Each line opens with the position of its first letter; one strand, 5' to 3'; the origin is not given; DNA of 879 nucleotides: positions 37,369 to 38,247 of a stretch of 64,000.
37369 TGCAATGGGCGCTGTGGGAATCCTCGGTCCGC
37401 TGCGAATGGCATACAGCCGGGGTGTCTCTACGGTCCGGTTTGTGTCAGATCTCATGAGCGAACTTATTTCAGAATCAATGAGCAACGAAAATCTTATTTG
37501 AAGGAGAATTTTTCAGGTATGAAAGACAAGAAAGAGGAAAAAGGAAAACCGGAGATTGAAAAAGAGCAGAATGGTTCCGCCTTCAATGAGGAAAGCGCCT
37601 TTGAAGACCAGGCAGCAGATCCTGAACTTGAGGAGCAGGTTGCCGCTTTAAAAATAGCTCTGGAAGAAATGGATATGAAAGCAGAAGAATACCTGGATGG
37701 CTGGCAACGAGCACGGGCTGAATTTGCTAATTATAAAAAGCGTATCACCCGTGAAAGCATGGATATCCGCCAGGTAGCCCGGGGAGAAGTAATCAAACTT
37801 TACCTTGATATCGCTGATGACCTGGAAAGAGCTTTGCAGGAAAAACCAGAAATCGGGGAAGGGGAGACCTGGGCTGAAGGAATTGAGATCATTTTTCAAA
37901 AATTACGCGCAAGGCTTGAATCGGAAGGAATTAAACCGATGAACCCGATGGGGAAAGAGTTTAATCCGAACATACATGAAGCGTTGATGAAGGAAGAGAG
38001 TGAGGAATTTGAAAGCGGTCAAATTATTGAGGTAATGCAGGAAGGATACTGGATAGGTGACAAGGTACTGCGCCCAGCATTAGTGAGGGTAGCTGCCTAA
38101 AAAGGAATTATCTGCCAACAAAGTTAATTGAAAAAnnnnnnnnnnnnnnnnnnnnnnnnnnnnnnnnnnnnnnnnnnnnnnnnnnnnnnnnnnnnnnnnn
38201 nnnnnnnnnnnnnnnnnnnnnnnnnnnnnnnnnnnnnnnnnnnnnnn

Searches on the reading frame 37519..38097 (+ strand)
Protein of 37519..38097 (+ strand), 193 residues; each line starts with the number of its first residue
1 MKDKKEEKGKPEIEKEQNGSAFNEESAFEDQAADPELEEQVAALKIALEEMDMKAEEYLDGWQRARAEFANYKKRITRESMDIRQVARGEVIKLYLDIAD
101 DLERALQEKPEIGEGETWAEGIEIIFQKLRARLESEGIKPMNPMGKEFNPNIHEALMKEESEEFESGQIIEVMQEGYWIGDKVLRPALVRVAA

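Call 62: search_protein_families(library=ncbifam, proteins=[window:37519-38097:+], max_evalue=0.001)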
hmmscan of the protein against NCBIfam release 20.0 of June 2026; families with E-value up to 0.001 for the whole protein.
window:37519-38097:+ (193 aa): 26 families (the best 25 are shown)
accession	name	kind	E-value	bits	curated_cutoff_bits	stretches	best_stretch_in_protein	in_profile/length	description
NF010738.0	PRK14140.1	equivalog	4.3e-37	127.7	137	1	4-192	4-190/191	nucleotide exchange factor GrpE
NF010743.0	PRK14145.1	equivalog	8.7e-34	117.2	186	1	4-192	10-199/200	nucleotide exchange factor GrpE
NF010737.0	PRK14139.1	equivalog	1.2e-31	110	164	1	13-193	9-186/188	nucleotide exchange factor GrpE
NF010741.0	PRK14143.1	equivalog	1.7e-31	109.6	184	1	6-192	38-225/258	nucleotide exchange factor GrpE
NF010748.0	PRK14150.1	equivalog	8.1e-31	107.1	152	1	2-193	2-196/198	nucleotide exchange factor GrpE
NF010750.0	PRK14153.1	equivalog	5.7e-30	104.3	194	1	9-192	7-186/194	nucleotide exchange factor GrpE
NF010739.0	PRK14141.1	equivalog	4.4e-28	98.3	192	1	1-192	1-192/211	nucleotide exchange factor GrpE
NF010757.0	PRK14160.1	equivalog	6.1e-28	97.6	184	1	5-192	28-210/211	nucleotide exchange factor GrpE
NF010747.0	PRK14149.1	equivalog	2.4e-27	95.7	176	1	3-192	3-188/191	nucleotide exchange factor GrpE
NF010744.0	PRK14146.1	equivalog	4.6e-25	88.7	201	1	24-191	36-210/215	nucleotide exchange factor GrpE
NF010759.0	PRK14162.1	equivalog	7.1e-25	87.8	176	1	5-192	4-193/194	nucleotide exchange factor GrpE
NF010755.0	PRK14158.1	equivalog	4.9e-24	84.9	200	1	5-192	4-193/198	nucleotide exchange factor GrpE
NF010756.0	PRK14159.1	equivalog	1.5e-23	83.6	171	1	33-192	20-175/176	nucleotide exchange factor GrpE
NF010752.0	PRK14155.1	equivalog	3.9e-23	81.9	194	1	32-193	13-171/208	nucleotide exchange factor GrpE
NF010745.0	PRK14147.1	equivalog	1.6e-21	76.9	184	1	24-192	10-169/172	nucleotide exchange factor GrpE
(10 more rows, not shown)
